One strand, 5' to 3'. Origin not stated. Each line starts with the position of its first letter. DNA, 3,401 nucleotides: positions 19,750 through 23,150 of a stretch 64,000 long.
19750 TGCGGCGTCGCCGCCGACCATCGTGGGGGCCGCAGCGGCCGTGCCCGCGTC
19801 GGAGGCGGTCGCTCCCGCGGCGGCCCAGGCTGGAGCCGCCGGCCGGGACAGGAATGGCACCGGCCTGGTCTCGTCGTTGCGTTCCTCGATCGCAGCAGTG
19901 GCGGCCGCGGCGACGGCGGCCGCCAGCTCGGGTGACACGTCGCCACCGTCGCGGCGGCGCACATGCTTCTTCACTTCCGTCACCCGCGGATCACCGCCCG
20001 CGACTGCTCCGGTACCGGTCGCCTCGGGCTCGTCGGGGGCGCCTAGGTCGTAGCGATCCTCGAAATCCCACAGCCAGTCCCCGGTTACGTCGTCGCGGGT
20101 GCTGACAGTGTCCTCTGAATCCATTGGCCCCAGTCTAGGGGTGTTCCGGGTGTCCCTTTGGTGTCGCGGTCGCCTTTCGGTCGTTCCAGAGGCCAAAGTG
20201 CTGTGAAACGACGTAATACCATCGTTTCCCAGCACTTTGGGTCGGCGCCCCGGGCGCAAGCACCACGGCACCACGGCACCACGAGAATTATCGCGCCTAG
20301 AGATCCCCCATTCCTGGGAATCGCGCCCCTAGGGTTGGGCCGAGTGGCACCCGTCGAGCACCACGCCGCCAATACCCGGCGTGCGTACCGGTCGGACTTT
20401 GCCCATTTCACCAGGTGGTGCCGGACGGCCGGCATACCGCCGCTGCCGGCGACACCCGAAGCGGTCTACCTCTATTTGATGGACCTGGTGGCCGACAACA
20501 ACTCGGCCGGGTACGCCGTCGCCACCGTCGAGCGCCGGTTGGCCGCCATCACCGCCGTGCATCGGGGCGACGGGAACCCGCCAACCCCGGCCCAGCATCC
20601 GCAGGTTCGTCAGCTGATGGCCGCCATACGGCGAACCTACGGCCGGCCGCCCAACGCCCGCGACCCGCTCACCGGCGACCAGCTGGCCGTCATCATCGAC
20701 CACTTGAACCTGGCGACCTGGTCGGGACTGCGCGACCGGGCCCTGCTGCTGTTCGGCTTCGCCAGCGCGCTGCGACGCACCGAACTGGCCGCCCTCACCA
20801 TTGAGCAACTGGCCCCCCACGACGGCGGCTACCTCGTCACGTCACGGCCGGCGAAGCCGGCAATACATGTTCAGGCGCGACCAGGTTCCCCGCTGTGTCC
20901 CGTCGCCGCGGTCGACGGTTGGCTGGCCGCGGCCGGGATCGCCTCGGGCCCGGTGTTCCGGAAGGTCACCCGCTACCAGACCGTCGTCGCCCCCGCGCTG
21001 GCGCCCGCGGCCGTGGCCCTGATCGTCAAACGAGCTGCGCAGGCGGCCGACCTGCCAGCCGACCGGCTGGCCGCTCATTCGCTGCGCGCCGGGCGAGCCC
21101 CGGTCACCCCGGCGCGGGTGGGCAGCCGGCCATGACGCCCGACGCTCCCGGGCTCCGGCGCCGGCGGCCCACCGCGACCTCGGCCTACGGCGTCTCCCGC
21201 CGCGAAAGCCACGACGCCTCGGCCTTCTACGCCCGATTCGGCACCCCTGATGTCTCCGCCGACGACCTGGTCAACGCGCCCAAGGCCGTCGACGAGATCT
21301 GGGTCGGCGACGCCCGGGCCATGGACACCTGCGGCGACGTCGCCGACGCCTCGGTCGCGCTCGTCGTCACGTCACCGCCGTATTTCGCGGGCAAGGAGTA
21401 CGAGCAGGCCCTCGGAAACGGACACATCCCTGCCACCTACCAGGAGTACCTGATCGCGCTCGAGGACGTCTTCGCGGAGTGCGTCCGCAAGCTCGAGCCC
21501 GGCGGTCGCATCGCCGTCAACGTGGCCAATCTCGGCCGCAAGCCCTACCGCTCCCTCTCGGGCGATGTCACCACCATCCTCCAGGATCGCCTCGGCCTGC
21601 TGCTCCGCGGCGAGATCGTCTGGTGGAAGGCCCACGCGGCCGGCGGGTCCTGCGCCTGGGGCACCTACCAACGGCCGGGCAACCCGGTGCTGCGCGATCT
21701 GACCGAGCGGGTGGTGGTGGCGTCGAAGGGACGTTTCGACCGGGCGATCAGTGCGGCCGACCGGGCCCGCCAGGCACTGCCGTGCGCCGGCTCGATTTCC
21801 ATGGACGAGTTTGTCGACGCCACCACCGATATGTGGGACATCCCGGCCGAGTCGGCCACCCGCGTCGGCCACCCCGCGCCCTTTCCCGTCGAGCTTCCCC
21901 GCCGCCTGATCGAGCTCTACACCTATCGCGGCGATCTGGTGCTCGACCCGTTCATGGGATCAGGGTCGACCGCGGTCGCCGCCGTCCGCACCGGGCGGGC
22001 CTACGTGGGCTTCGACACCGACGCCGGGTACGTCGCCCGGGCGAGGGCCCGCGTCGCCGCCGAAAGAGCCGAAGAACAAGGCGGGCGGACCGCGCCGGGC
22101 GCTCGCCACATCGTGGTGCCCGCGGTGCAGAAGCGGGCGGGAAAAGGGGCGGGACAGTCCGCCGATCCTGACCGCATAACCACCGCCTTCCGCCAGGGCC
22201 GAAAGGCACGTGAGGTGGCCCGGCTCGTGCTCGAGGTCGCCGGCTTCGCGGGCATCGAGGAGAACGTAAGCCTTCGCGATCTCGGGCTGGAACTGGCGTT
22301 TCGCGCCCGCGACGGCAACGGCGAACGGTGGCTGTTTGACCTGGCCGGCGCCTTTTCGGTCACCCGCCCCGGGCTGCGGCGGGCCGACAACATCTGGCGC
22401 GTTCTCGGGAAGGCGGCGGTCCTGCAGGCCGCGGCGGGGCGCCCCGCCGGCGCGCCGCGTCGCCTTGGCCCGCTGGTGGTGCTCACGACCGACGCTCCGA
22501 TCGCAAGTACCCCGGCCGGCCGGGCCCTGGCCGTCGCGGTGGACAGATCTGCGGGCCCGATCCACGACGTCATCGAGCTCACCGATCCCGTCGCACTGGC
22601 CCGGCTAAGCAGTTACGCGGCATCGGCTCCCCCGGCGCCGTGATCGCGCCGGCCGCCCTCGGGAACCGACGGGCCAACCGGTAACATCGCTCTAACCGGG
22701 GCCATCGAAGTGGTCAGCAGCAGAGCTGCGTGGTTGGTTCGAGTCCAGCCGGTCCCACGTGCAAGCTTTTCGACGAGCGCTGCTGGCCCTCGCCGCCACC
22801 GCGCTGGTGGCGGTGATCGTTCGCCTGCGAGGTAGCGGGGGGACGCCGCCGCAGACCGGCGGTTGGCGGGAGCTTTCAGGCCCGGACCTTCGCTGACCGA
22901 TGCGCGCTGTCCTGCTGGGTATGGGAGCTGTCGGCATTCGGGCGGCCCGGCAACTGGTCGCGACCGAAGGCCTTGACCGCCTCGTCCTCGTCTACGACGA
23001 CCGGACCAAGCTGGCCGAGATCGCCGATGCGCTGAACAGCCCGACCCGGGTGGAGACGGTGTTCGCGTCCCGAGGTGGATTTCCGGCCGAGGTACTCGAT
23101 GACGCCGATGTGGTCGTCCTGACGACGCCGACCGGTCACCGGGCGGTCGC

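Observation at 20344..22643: Truncated tyrosine recombinase translationally fused (ATGA) to an orphan beta-class DNA methyltransferase with an unexplained ~200-aa C-terminal domain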

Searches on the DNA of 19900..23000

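Call 56: search_rna_families(source=window, start=19900, end=23000, threshold=evalue, max_evalue=1, show_alignments=2)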
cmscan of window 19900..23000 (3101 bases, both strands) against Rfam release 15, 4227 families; matches with E-value up to 1: 5.
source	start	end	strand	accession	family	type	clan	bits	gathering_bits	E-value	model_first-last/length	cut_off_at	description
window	20192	20240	-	RF03592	mir-2567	Gene; miRNA;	-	26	79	0.055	15-69/83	no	mir-2567 microRNA precursor family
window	20394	20518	+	RF02531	NRF2_IRES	Cis-reg; IRES;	-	24.1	50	0.91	1-128/128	no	Nrf2 internal ribosome entry site (IRES)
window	20193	20240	-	RF03552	mir-43_2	Gene; miRNA;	-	22.7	90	0.075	15-62/78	no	mir-43_2 microRNA precursor family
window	20193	20240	+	RF03552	mir-43_2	Gene; miRNA;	-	21.9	90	0.13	15-62/78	no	mir-43_2 microRNA precursor family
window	22760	22818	+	RF01388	isrD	Gene; sRNA;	-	20.2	37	0.86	1-51/51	no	isrD Hfq binding RNA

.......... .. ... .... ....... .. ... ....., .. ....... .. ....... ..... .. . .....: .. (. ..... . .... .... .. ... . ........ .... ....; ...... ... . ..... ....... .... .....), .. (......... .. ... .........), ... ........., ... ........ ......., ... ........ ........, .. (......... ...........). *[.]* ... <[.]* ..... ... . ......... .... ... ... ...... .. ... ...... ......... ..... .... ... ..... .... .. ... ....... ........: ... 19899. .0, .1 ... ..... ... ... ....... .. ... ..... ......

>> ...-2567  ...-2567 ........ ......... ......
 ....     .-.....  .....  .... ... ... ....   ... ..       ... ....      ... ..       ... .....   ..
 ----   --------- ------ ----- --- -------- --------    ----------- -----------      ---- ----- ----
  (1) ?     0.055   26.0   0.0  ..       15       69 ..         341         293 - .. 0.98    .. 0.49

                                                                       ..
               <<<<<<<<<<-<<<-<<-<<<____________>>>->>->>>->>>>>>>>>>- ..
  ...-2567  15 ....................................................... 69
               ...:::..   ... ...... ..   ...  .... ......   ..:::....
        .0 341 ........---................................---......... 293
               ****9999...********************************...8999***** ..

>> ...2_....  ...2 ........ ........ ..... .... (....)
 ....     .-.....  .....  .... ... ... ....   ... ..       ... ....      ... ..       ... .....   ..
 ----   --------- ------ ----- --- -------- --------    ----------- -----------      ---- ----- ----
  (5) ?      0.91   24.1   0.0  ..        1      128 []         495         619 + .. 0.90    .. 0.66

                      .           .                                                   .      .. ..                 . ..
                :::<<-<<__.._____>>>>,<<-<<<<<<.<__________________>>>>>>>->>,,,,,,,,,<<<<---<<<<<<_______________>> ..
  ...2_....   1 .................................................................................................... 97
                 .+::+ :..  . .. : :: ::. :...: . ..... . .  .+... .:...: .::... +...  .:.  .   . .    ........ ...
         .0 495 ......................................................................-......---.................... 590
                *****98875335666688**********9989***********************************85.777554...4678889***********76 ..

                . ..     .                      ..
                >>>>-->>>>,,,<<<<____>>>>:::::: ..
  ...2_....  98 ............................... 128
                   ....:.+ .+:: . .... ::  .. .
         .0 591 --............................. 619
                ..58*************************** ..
